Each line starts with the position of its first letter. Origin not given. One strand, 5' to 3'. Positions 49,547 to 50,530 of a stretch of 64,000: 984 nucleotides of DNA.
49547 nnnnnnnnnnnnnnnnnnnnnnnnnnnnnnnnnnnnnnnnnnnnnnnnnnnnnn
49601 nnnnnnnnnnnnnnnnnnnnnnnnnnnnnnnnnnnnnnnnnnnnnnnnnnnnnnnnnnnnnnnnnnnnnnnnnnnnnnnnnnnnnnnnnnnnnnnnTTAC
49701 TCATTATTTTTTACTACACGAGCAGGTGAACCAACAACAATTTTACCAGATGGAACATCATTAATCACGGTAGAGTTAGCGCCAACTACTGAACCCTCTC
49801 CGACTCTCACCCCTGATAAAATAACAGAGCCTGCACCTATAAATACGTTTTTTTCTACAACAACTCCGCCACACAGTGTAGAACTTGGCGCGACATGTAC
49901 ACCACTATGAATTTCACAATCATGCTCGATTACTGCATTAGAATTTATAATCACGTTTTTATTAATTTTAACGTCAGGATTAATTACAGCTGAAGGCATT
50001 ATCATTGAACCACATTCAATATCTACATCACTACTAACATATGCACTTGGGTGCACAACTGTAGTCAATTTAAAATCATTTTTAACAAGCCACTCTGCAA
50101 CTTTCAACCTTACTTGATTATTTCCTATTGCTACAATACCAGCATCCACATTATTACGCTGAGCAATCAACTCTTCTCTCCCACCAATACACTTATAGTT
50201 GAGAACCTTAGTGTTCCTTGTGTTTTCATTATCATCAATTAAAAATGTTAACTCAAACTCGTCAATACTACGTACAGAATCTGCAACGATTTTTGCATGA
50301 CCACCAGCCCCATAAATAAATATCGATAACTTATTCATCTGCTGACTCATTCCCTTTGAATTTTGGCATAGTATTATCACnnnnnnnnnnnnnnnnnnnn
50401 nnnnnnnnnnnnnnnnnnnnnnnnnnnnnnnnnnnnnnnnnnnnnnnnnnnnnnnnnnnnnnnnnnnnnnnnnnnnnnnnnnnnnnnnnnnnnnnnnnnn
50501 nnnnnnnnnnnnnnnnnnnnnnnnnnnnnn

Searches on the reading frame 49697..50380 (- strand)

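Call 71: search_protein_families(library=pfam, alignment_id=A1, max_evalue=0.0001)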
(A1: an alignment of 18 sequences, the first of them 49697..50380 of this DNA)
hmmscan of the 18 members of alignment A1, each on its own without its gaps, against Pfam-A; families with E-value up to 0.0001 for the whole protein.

A. member 1, window:49697-50380:- (227 aa): 4 families
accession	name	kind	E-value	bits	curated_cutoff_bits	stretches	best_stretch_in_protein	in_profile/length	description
PF00132.30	Hexapep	-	9.4e-20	69.9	27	3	172-206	1-35/36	Bacterial transferase hexapeptide (six repeats)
PF17836.7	PglD_N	-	1e-18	68.1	23.4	1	20-98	2-78/78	PglD N-terminal domain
PF25084.1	LbH_EIF2B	-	9.6e-08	32.4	54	1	106-198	15-104/105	EIF2B subunit epsilon LbH domain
PF14602.12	Hexapep_2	-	1.5e-07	31.5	27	1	173-205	2-32/34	Hexapeptide repeat of succinyl-transferase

B. families by the number of members that match (of 18 scanned): 32 families (the first 25 are shown)
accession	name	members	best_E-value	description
PF00158.32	Sigma54_activat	1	1.8e-72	Sigma-54 interaction domain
PF02397.22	Bac_transf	1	1.2e-41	Bacterial sugar transferase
PF13522.11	GATase_6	1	1.4e-32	Glutamine amidotransferase domain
PF13537.11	GATase_7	1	3.2e-28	Glutamine amidotransferase domain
PF14532.12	Sigma54_activ_2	1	7.9e-24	Sigma-54 interaction domain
PF00534.26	Glycos_transf_1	1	7.9e-23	Glycosyl transferases group 1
PF13692.12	Glyco_trans_1_4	1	9.1e-23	Glycosyl transferases group 1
PF08240.17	ADH_N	1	9.5e-23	Alcohol dehydrogenase GroES-like domain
PF25601.1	AAA_lid_14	1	4.9e-22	AAA+ ATPase lid domain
PF00132.30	Hexapep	1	9.4e-20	Bacterial transferase hexapeptide (six repeats)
PF17836.7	PglD_N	1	1e-18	PglD N-terminal domain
PF00107.32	ADH_zinc_N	1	2.8e-18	Zinc-binding dehydrogenase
PF01370.27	Epimerase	1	2.7e-17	NAD dependent epimerase/dehydratase family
PF00111.32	Fer2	1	2.4e-16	2Fe-2S iron-sulfur cluster binding domain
PF02954.25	HTH_8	1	9.8e-11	Bacterial regulatory protein, Fis family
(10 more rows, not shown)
